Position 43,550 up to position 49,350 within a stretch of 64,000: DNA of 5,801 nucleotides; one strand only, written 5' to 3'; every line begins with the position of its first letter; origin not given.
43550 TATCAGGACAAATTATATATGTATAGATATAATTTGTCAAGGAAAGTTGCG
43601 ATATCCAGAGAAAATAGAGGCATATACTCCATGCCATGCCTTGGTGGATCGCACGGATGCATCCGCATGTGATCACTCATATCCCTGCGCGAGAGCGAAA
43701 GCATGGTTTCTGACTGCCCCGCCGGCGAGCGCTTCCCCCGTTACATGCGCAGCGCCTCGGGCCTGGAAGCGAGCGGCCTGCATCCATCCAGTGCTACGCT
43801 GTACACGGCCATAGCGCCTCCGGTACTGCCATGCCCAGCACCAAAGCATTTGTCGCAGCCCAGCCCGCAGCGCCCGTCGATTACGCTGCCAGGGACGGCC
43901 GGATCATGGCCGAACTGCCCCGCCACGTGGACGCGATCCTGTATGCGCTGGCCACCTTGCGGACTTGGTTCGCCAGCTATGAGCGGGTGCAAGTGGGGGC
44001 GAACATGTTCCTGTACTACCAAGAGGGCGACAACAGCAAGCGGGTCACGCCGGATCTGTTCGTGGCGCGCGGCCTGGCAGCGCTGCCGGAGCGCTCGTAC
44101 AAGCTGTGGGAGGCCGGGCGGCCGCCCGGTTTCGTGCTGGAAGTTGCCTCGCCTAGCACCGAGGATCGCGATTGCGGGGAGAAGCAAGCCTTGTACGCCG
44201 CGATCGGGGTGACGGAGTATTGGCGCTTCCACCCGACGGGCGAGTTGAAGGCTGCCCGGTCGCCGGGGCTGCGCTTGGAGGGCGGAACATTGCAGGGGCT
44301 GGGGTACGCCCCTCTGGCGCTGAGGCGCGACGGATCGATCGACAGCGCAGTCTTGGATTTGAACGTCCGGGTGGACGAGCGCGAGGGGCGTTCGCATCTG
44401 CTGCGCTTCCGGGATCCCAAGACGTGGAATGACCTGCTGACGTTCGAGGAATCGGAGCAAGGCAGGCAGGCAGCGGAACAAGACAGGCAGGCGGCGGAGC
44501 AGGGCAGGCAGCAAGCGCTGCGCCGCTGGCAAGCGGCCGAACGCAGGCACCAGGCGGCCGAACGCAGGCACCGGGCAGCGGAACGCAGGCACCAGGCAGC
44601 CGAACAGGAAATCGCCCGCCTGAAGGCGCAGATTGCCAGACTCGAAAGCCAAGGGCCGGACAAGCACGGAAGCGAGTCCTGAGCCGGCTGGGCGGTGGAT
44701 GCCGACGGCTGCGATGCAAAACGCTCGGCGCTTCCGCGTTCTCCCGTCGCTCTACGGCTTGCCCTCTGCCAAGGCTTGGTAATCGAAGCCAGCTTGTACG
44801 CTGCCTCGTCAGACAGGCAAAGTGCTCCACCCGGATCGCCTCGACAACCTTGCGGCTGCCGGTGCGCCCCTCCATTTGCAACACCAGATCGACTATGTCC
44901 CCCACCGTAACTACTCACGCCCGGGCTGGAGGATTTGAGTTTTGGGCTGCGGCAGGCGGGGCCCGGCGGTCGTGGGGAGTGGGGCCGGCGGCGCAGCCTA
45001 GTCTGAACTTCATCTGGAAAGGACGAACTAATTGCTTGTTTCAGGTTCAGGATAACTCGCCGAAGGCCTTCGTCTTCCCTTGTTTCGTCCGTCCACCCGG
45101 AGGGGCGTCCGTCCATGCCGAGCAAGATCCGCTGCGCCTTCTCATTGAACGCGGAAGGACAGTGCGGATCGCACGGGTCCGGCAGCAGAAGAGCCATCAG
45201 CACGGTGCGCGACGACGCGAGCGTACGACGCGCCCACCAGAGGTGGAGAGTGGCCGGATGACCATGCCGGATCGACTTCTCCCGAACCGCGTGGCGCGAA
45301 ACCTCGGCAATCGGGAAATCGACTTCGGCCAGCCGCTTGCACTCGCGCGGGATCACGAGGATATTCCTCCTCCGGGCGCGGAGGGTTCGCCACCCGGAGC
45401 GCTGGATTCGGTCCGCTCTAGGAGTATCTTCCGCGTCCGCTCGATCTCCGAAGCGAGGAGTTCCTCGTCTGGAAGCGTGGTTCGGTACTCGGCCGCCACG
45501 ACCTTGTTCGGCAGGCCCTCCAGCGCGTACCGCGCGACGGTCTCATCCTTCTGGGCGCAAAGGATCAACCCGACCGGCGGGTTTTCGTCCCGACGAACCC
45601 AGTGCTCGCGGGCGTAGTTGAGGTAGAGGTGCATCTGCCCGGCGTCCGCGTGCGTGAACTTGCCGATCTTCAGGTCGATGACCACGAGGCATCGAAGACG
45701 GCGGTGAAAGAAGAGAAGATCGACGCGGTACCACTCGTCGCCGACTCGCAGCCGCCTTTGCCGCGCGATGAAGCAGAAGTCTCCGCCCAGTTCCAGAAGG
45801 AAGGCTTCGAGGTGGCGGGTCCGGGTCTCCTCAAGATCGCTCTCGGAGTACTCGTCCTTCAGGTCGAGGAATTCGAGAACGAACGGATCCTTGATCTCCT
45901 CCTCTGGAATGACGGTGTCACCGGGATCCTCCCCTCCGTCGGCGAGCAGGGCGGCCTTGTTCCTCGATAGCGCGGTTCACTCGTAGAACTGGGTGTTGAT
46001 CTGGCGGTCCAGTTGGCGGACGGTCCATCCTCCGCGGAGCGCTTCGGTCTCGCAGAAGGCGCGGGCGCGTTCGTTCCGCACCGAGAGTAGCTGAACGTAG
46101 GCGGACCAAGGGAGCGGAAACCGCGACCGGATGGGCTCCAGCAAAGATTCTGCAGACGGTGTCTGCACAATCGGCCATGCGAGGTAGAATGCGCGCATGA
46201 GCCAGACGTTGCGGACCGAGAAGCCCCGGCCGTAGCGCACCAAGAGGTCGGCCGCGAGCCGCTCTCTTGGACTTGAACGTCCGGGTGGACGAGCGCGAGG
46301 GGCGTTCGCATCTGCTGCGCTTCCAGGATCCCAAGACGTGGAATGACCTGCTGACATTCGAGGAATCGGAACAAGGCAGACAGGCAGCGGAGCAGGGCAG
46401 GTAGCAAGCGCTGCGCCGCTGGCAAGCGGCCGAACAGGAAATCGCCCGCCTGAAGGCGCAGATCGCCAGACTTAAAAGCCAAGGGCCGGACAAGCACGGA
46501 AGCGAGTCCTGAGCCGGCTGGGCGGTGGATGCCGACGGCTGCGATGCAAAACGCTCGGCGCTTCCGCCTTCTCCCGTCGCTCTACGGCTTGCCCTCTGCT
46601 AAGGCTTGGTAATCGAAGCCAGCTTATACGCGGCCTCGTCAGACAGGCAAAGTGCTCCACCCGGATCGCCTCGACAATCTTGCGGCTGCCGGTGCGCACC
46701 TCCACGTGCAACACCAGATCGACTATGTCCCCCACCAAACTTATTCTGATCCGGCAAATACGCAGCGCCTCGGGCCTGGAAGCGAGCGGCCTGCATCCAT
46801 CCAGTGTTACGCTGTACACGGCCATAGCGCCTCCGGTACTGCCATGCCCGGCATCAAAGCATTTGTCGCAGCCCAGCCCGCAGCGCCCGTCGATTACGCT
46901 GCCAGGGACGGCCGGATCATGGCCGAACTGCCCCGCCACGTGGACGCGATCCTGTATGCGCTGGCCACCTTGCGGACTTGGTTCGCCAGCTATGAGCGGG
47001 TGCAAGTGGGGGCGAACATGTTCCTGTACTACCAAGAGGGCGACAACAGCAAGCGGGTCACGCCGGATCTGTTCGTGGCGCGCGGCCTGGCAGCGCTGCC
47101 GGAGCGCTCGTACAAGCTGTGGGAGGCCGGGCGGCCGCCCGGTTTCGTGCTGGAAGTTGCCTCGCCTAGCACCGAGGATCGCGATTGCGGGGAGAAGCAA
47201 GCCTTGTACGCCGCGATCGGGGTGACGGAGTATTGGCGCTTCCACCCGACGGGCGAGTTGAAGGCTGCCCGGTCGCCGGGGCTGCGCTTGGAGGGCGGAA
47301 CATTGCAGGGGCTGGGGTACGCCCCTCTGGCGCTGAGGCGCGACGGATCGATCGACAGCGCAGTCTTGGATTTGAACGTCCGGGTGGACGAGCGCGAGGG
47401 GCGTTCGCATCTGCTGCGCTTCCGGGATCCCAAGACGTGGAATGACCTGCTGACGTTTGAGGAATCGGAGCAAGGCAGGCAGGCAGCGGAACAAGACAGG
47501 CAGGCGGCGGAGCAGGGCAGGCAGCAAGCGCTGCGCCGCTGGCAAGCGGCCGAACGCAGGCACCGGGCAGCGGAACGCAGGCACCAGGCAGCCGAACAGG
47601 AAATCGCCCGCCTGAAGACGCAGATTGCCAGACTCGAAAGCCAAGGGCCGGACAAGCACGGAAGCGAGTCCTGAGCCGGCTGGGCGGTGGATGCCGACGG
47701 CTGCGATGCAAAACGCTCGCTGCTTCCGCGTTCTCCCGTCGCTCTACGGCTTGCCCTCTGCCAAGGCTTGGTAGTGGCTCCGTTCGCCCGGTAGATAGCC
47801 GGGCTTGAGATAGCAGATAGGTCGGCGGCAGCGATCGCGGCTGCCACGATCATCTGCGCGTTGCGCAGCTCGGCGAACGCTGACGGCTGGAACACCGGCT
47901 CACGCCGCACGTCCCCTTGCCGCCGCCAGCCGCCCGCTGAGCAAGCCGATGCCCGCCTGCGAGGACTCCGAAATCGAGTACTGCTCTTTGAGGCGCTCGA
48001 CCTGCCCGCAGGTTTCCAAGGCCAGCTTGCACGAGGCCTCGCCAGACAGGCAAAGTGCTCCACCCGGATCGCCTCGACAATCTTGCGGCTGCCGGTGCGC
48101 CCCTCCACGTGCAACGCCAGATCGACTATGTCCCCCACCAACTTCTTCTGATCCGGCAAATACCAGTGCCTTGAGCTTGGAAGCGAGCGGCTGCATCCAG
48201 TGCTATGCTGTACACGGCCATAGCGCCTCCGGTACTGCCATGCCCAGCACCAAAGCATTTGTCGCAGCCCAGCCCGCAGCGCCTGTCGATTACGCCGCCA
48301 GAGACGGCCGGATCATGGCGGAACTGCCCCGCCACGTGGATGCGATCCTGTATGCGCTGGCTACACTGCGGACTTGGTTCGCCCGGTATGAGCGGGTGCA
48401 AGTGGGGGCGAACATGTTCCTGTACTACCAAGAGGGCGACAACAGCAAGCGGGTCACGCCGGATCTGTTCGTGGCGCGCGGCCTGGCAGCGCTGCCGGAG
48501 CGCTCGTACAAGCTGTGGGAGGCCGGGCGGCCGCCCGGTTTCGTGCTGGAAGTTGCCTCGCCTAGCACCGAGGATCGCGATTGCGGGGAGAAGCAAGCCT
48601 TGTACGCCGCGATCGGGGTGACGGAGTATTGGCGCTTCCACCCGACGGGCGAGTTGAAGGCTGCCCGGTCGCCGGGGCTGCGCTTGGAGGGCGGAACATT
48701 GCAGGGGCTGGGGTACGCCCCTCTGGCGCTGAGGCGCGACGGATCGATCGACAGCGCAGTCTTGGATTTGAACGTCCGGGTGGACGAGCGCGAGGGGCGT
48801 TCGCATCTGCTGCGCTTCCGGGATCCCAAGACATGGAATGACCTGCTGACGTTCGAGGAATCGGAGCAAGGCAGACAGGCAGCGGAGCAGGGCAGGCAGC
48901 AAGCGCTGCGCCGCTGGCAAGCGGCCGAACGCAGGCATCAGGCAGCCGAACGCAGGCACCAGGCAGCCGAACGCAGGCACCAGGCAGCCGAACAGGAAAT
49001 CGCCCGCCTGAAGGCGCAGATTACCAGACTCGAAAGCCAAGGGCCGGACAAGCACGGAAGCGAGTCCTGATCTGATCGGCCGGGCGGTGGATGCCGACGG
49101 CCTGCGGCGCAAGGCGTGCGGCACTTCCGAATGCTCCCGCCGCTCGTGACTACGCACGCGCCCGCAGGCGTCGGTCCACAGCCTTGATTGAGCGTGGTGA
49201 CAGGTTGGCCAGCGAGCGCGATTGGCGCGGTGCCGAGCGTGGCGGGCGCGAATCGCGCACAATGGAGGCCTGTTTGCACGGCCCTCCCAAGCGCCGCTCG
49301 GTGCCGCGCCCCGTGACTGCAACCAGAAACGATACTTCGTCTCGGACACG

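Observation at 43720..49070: Array of three near-identical Uma2/DUF820 endonuclease genes plus a fragment, wedged between the two halves of the T4SS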

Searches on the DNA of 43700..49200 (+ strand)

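Call 7: search_dna_similar(query=window:43700-49200:+, collection=plasmids, mode=near, max_rows=20)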
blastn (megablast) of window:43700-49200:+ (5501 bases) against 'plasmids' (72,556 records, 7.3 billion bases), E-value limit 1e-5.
Records with a match: 1; places in all: 1; records where one place covers at least 80% of the query: 0.
Best place of each record, by identity: 60-80% 1.
By first word of the organism name: Cupriavidus 1.
By predicted mobility (MOB-suite, as given by PLSDB): conjugative 1.
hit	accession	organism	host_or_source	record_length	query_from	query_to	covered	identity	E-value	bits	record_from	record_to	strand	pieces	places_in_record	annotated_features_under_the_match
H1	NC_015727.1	Cupriavidus necator N-1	soil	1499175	1785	2418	12%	74.8%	3e-70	276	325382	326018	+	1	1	record has no annotation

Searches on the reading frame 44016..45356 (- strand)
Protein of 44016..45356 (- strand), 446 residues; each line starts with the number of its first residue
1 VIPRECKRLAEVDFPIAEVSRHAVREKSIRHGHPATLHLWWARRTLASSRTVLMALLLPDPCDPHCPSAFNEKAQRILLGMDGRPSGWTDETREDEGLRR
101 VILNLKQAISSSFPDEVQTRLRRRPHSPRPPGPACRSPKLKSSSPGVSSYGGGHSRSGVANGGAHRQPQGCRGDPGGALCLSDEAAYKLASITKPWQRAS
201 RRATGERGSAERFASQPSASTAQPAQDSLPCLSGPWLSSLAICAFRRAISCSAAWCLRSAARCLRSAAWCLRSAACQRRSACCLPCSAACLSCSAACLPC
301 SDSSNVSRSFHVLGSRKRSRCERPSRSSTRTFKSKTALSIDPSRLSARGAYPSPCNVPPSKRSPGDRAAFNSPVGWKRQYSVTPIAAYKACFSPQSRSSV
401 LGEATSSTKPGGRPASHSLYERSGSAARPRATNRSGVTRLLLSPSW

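Call 5: search_protein_families(library=pfam, proteins=[window:44016-45356:-], max_evalue=0.01)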
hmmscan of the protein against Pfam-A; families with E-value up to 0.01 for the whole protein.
window:44016-45356:- (446 aa): 1 family
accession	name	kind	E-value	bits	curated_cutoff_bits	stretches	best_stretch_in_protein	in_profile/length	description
PF06634.17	DUF1156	-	7.7e-19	68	24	1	14-68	2-55/73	Protein of unknown function (DUF1156)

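Call 21: search_protein_families(library=padloc, proteins=[window:44016-45356:-], max_evalue=0.01)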
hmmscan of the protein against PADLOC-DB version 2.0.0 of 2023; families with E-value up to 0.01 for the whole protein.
window:44016-45356:- (446 aa): 2 families
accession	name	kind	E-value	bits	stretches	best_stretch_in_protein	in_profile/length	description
PDLC00660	HmaB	-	8.2e-19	65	1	6-64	8-66/967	DNA-adenine methylase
PDLC00661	HmaB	-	1.3e-18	64.3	1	6-63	7-64/973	DNA-adenine methylase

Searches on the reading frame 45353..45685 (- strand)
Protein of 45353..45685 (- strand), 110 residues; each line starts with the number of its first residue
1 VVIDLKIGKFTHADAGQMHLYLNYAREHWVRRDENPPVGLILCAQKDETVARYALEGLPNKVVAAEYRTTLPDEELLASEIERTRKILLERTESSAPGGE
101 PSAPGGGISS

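Call 5: search_protein_families(library=pfam, proteins=[window:45353-45685:-], max_evalue=0.01)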
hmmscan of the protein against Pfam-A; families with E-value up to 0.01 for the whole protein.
window:45353-45685:- (110 aa): 1 family
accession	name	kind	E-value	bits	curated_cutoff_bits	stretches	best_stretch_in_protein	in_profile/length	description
PF06250.17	YhcG_C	-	7.2e-23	81.6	32.5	1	2-76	75-151/157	YhcG PDDEXK nuclease domain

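Call 21: search_protein_families(library=padloc, proteins=[window:45353-45685:-], max_evalue=0.01)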
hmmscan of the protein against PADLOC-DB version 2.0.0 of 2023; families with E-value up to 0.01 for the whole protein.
window:45353-45685:- (110 aa): 12 families
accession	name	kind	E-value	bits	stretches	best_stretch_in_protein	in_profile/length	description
PDLC04807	PDC-S02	-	6.5e-33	112.4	1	2-93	256-347/351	-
PDLC04803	PDC-S02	-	2.2e-28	97.7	1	2-92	175-265/269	-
PDLC04810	PDC-S02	-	6.7e-23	79.5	1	2-87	261-346/355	-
PDLC04795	PDC-S02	-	1.5e-20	71.7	1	2-88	261-347/357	-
PDLC04813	PDC-S02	-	3.9e-19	67.2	1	2-87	79-164/175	-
PDLC04831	PDC-S02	-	9.8e-18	62.7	1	1-74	247-322/346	-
PDLC04820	PDC-S02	-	2.4e-13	47.9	1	15-90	250-325/332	-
PDLC04802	PDC-S02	-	1.3e-12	46.2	1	22-83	106-169/171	-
PDLC04822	PDC-S02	-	1.3e-09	36.1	1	2-47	243-288/294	-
PDLC04798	PDC-S02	-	5.8e-09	34.4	1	2-79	122-201/222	-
PDLC04823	PDC-S02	-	1e-08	33.1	1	13-81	101-169/175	-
PDLC04817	PDC-S02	-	1.7e-06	25.8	1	17-84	204-270/286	-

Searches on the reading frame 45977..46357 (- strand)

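Call 5: search_protein_families(library=pfam, proteins=[window:45977-46357:-], max_evalue=0.01)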
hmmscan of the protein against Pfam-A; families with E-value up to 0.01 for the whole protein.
window:45977-46357:- (126 aa): 1 family
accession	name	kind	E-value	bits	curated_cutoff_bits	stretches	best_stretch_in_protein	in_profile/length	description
PF17761.7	DUF1016_N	-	3.2e-21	76.3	32.8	1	32-126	50-136/137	DUF1016 N-terminal domain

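Call 21: search_protein_families(library=padloc, proteins=[window:45977-46357:-], max_evalue=0.01)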
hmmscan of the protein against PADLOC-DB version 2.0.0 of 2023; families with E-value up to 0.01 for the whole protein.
window:45977-46357:- (126 aa): 25 families
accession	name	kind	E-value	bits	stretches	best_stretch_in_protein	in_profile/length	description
PDLC04807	PDC-S02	-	6.3e-24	82.8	1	32-126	69-155/351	-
PDLC04827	PDC-S02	-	1.1e-22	78.8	1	32-126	66-149/234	-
PDLC04812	PDC-S02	-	2.6e-19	67.6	1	33-126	65-147/151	-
PDLC04820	PDC-S02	-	1.3e-17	61.9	1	32-126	82-168/332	-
PDLC04803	PDC-S02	-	1.4e-13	49.2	1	40-126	4-79/269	-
PDLC04831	PDC-S02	-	2.2e-12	45.1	1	32-126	63-152/346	-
PDLC04822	PDC-S02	-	1e-11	43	1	32-126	65-151/294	-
PDLC04810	PDC-S02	-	2.9e-11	41.2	1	33-126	64-165/355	-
PDLC04826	PDC-S02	-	3.2e-11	41.3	1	32-126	63-152/222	-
PDLC04795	PDC-S02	-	3.6e-11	40.9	1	33-126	77-165/357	-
PDLC04797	PDC-S02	-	7.9e-11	40.1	1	33-103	62-121/126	-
PDLC04809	PDC-S02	-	4.5e-10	37.5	1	33-116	67-139/156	-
PDLC01464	PD_DExK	-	4.1e-09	34.9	1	84-126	1-42/126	"CAS-I,CAS-II,CAS-III,CAS-IV,CAS-V,CAS-VI; associated"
PDLC04825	PDC-S02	-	1.6e-08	32.6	1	33-126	70-155/193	-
PDLC04802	PDC-S02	-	2.4e-08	32.3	1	32-109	65-133/171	-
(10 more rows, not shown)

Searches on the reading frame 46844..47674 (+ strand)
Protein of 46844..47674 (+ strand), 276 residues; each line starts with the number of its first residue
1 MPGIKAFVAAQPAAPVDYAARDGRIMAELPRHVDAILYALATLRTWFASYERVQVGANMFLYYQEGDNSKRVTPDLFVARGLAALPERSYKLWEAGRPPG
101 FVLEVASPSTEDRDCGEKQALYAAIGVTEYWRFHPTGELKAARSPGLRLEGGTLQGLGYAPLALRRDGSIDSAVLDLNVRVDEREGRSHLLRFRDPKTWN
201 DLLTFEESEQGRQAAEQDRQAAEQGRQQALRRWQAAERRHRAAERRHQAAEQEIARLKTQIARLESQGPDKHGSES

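Call 5: search_protein_families(library=pfam, proteins=[window:46844-47674:+], max_evalue=0.01)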
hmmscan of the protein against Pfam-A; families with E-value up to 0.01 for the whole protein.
window:46844-47674:+ (276 aa): 1 family
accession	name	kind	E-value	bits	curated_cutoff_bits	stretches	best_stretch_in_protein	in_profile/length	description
PF05685.18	Uma2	-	5.1e-16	59.1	27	1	16-137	13-133/172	Putative restriction endonuclease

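Call 12: list_cluster_members(proteins=[P0001, window:43831-44682:+, window:46844-47674:+, window:48240-49070:+])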
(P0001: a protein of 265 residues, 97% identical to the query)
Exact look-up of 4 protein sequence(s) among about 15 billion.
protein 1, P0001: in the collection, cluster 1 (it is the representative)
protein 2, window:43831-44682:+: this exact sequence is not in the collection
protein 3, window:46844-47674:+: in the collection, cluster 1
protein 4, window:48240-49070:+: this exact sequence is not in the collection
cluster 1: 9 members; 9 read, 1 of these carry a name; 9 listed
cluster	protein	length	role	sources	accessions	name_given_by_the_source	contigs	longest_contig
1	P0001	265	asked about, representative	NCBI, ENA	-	-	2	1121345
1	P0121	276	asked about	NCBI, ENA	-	-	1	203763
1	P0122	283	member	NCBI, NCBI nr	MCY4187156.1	MAG: Uma2 family endonuclease [Bryobacterales bacterium] | Uma2 family endonuclease [Bryobacterales bacterium]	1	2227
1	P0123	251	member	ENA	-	-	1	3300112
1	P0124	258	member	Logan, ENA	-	-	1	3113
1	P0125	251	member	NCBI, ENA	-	-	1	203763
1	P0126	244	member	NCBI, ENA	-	-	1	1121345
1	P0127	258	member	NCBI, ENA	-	-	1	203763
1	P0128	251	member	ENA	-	-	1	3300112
